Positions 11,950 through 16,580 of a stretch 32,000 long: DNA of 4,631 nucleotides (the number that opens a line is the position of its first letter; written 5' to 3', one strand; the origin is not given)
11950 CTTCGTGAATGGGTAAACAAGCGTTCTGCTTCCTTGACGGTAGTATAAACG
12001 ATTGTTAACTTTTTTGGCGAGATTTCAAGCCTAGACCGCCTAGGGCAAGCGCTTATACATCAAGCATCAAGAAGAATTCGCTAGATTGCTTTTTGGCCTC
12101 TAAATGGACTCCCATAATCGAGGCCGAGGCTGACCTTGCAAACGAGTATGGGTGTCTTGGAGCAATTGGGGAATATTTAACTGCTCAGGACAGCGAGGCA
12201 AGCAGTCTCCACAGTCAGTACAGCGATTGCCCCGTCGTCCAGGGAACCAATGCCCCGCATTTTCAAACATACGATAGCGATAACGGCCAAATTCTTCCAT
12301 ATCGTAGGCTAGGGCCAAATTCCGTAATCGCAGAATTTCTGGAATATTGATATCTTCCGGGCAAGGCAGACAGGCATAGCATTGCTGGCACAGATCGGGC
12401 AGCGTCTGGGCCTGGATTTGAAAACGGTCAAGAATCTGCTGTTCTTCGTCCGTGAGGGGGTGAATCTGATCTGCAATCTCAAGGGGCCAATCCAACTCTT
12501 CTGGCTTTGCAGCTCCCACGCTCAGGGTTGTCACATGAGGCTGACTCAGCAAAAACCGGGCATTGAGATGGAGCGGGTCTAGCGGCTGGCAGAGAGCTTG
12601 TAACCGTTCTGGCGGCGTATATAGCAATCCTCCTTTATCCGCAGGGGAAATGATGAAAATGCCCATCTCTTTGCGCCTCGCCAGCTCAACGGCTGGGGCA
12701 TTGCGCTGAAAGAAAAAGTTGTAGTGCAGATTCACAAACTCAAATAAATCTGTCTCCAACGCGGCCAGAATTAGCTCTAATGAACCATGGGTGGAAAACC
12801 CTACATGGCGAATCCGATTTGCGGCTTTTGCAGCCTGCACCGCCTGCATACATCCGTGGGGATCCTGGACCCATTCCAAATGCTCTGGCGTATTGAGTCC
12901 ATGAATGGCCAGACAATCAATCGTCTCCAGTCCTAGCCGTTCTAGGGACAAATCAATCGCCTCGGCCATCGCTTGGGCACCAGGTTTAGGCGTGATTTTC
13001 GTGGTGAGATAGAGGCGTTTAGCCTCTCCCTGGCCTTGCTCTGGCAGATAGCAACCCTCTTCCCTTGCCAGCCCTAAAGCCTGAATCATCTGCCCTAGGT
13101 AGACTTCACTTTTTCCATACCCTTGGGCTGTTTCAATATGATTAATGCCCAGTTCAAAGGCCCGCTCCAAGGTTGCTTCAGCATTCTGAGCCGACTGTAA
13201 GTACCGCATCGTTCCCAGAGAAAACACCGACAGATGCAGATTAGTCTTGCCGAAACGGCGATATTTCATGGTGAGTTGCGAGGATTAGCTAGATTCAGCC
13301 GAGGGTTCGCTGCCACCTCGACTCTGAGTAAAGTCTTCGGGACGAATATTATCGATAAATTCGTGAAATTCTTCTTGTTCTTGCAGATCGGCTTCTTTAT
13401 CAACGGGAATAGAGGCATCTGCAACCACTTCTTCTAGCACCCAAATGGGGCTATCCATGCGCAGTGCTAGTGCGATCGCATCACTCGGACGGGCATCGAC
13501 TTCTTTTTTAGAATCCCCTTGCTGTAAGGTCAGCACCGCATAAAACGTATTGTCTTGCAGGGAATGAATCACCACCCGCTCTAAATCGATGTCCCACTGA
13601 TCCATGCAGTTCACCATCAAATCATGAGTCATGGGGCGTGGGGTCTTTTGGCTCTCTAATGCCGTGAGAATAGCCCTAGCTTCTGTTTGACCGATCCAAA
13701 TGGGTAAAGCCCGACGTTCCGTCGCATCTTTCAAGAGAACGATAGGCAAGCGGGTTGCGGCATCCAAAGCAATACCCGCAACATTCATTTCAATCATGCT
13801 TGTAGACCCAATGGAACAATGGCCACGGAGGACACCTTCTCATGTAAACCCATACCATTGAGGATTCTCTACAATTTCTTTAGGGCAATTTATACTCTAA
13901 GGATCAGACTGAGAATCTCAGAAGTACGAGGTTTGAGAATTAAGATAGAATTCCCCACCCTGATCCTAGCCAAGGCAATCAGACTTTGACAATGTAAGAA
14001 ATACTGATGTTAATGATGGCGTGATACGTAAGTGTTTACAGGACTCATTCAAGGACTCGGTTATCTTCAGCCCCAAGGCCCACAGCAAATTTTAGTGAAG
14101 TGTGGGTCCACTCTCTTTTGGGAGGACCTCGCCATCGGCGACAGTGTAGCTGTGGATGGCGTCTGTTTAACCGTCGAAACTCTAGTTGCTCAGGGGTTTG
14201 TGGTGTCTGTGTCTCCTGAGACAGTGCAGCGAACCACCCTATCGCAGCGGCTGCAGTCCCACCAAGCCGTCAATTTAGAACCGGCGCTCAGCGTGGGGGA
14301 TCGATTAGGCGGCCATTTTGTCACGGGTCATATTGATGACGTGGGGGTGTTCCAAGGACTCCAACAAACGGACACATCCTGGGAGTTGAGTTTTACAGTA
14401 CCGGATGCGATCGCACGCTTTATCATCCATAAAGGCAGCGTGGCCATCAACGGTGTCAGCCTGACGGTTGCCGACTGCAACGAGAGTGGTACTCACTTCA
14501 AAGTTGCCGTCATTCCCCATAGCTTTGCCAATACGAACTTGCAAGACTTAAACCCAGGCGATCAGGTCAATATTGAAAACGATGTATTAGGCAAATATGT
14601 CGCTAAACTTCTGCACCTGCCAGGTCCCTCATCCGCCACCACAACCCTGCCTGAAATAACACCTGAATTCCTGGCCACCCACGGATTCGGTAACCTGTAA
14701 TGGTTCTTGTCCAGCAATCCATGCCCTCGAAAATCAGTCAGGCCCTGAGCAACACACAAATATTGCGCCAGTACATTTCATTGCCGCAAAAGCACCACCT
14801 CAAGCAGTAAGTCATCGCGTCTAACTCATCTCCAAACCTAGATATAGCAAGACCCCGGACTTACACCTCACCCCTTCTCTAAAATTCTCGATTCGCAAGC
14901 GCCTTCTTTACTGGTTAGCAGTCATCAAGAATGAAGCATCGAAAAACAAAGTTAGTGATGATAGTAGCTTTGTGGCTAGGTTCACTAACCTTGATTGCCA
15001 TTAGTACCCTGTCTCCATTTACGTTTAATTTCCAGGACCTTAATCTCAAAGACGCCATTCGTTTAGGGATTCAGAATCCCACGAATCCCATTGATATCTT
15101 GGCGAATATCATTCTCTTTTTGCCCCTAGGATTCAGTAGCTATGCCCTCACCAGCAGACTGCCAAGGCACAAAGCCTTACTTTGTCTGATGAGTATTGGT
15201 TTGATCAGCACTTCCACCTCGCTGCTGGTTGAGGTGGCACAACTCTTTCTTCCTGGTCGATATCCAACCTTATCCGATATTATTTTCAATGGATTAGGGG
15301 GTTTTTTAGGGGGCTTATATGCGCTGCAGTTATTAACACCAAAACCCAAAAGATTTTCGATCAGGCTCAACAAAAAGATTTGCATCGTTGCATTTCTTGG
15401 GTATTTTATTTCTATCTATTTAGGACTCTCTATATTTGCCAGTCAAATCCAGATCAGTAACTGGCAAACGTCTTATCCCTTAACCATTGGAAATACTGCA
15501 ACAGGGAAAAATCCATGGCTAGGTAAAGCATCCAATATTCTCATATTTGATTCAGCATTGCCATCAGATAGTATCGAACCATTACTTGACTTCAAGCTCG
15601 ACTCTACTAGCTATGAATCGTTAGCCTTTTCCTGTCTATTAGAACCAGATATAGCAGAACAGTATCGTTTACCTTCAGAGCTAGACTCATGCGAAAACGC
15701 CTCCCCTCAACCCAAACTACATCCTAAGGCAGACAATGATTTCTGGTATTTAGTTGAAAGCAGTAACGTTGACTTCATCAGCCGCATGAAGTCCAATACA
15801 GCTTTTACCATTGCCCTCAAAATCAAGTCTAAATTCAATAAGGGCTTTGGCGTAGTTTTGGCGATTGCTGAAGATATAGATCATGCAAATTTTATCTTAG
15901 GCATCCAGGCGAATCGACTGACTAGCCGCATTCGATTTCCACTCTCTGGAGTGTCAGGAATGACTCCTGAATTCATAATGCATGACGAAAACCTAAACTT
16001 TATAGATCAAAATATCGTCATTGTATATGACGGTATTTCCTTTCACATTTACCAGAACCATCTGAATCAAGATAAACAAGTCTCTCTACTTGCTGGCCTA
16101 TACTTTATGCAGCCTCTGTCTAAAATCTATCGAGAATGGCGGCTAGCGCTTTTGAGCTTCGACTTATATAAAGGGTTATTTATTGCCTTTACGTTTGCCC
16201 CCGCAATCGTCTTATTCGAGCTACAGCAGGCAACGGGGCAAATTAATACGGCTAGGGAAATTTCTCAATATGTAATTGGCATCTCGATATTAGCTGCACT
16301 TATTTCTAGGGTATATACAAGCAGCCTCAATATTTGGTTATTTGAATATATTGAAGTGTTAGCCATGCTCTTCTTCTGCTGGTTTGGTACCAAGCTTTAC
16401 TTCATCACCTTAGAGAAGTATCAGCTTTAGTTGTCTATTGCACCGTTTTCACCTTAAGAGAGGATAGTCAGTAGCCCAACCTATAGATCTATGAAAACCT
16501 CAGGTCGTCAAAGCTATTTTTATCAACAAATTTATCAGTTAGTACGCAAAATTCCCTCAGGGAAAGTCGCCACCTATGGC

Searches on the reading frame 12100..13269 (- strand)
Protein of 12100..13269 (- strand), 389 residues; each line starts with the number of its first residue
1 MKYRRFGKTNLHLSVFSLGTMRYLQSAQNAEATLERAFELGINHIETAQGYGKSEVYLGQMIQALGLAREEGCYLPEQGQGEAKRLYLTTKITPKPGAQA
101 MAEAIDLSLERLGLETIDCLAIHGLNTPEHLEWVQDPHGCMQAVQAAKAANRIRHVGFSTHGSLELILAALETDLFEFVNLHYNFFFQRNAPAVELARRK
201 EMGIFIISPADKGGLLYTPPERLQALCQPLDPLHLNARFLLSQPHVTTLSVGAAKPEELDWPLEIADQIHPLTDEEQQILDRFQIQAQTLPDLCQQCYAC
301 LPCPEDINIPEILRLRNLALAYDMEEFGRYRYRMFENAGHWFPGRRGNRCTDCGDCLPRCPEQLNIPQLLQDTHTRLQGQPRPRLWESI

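Call 34: search_protein_families(library=pfam, proteins=[window:12100-13269:-], max_evalue=0.001)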
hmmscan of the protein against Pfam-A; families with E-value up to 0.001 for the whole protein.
window:12100-13269:- (389 aa): 4 families
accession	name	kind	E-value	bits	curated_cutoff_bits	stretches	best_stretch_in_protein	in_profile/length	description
PF00248.27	Aldo_ket_red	-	1.6e-19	70.6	24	1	18-282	4-288/291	Aldo/keto reductase family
PF13187.11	Fer4_9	-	3.2e-07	30.7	27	1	294-363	2-50/52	4Fe-4S dicluster domain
PF13534.11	Fer4_17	-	0.0002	22.3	22.2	1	294-365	2-61/61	4Fe-4S dicluster domain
PF13237.11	Fer4_10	-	0.00025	21.3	25.5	0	347-365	6-25/53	4Fe-4S dicluster domain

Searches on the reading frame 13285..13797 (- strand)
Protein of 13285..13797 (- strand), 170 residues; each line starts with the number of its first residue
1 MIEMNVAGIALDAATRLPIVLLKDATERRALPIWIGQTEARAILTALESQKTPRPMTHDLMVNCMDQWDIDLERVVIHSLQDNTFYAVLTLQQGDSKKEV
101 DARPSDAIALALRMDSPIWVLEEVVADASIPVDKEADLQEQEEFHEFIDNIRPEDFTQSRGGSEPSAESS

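Call 34: search_protein_families(library=pfam, proteins=[window:13285-13797:-], max_evalue=0.001)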
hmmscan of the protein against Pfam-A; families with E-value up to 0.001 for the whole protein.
window:13285-13797:- (170 aa): 1 family
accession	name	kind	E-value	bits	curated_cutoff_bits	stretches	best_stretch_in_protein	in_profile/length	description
PF02577.19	BFN_dom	-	4.2e-44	149.4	27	1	20-132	1-111/112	Bifunctional nuclease domain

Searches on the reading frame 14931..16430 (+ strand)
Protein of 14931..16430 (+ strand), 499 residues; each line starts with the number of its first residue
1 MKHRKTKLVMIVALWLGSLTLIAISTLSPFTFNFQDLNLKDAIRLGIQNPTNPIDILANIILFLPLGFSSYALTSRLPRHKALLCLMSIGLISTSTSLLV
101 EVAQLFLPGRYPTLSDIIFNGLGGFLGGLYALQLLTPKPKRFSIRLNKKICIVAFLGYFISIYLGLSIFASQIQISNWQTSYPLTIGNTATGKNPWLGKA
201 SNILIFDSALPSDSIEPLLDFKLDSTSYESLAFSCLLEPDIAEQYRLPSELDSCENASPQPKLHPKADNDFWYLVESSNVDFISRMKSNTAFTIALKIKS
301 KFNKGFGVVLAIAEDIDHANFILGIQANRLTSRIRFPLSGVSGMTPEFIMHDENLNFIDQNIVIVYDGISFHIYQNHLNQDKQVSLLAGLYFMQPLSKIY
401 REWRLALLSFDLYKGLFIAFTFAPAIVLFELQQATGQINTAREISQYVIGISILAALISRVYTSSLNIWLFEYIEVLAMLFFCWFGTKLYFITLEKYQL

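Call 34: search_protein_families(library=pfam, proteins=[window:14931-16430:+], max_evalue=0.001)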
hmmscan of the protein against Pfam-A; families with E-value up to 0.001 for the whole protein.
window:14931-16430:+ (499 aa): 2 families
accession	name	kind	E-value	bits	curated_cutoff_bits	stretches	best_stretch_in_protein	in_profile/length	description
PF04892.17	VanZ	-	1.4e-13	52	30.1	1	27-129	36-120/126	VanZ like family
PF13385.13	Laminin_G_3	-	0.0002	22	27.6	0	176-215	111-150/151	Concanavalin A-like lectin/glucanases superfamily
